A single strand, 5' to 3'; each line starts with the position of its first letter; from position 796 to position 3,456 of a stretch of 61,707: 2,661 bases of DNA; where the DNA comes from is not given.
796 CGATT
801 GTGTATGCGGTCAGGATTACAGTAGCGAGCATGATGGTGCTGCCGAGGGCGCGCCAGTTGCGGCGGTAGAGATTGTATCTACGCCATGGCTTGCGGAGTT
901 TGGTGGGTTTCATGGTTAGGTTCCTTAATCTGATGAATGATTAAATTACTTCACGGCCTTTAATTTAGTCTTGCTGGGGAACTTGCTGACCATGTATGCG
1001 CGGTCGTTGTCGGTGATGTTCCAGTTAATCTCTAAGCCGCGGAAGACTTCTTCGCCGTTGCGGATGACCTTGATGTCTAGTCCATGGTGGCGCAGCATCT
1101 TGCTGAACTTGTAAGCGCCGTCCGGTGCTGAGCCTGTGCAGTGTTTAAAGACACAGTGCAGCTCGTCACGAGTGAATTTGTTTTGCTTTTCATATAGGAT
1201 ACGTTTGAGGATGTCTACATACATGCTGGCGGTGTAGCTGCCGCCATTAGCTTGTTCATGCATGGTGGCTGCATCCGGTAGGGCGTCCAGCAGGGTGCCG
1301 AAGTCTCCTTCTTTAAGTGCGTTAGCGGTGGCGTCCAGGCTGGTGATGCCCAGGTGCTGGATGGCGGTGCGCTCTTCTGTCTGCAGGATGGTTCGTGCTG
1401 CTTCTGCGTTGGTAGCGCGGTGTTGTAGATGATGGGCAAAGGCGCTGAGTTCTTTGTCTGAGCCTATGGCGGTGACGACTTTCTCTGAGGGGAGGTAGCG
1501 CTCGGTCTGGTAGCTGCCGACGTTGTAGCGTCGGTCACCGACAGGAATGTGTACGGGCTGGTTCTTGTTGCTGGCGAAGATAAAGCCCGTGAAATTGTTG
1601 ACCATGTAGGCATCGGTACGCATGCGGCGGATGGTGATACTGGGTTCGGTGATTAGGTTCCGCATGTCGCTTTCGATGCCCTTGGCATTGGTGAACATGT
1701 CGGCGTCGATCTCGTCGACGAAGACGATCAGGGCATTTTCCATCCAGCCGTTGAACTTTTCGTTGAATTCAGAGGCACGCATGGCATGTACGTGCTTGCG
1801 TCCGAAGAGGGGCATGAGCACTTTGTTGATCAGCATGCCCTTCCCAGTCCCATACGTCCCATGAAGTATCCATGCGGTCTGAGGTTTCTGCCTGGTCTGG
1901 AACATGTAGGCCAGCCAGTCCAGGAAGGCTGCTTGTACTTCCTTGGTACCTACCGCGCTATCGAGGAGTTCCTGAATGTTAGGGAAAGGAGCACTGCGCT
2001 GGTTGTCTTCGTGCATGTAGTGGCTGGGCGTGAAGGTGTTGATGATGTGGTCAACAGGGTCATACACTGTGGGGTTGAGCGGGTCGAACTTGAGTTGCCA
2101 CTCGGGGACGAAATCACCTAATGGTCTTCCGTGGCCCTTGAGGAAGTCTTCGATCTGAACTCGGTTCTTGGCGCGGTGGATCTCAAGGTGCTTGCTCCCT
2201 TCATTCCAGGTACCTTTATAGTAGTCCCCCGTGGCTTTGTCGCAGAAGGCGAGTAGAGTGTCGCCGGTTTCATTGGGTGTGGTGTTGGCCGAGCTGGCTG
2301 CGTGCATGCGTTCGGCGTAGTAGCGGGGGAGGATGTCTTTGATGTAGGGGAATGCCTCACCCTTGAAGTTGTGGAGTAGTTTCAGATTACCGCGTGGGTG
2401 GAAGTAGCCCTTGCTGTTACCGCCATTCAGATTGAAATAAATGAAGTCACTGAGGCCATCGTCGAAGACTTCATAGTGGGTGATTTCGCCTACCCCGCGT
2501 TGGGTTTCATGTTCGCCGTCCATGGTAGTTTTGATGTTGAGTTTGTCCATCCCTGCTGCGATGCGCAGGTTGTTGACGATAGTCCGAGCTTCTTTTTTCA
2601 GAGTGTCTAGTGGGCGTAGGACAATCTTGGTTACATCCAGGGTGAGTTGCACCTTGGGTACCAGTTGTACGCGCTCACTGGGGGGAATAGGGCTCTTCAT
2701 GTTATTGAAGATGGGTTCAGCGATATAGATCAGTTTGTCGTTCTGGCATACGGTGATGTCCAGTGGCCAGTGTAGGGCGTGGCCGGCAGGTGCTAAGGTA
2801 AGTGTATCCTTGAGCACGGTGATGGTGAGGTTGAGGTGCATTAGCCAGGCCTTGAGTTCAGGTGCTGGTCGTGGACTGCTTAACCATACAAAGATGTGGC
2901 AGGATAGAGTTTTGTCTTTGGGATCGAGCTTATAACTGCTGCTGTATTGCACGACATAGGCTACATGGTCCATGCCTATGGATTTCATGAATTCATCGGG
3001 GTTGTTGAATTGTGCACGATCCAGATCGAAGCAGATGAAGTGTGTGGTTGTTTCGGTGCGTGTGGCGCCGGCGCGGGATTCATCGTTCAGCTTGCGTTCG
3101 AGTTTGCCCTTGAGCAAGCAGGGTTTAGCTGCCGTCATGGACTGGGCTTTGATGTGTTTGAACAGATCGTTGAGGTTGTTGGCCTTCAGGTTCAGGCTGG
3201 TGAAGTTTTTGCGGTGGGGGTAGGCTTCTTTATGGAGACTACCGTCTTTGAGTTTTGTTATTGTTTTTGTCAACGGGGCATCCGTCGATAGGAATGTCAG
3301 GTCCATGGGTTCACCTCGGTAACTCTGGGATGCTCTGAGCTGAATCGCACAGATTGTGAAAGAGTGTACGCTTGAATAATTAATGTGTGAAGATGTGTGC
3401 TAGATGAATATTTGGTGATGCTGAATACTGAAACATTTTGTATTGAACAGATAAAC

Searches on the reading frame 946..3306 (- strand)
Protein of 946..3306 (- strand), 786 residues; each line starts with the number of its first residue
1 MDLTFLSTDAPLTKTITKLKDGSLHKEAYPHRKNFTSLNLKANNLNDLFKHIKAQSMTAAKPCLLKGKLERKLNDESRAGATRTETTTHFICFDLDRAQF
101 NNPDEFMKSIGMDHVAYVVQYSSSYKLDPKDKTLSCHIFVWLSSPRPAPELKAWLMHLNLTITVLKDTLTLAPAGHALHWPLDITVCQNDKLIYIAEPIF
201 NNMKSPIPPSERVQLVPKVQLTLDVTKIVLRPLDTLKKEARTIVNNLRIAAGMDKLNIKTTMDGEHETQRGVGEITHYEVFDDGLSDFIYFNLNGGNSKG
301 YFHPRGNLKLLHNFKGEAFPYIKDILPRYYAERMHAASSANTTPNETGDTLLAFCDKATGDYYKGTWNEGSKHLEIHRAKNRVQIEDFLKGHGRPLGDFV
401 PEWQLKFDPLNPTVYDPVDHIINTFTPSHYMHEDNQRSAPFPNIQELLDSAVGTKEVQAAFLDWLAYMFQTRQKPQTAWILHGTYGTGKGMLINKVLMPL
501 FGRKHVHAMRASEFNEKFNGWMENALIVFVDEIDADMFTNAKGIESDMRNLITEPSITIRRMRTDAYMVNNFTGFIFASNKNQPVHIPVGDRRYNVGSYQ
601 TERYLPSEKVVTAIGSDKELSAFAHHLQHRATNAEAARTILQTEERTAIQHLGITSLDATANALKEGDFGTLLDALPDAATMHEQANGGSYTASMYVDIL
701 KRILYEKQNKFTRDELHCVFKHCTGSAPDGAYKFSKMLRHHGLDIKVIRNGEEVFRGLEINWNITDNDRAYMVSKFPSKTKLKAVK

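Call 50: search_protein_families(library=pfam, proteins=[window:946-3306:-], max_evalue=0.001)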
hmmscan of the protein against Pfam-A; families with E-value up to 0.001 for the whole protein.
window:946-3306:- (786 aa): 1 family
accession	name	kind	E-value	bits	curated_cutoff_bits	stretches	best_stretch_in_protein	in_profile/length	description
PF19263.5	DUF5906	-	2e-21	77.2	27.6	1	481-592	1-113/114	Family of unknown function (DUF5906)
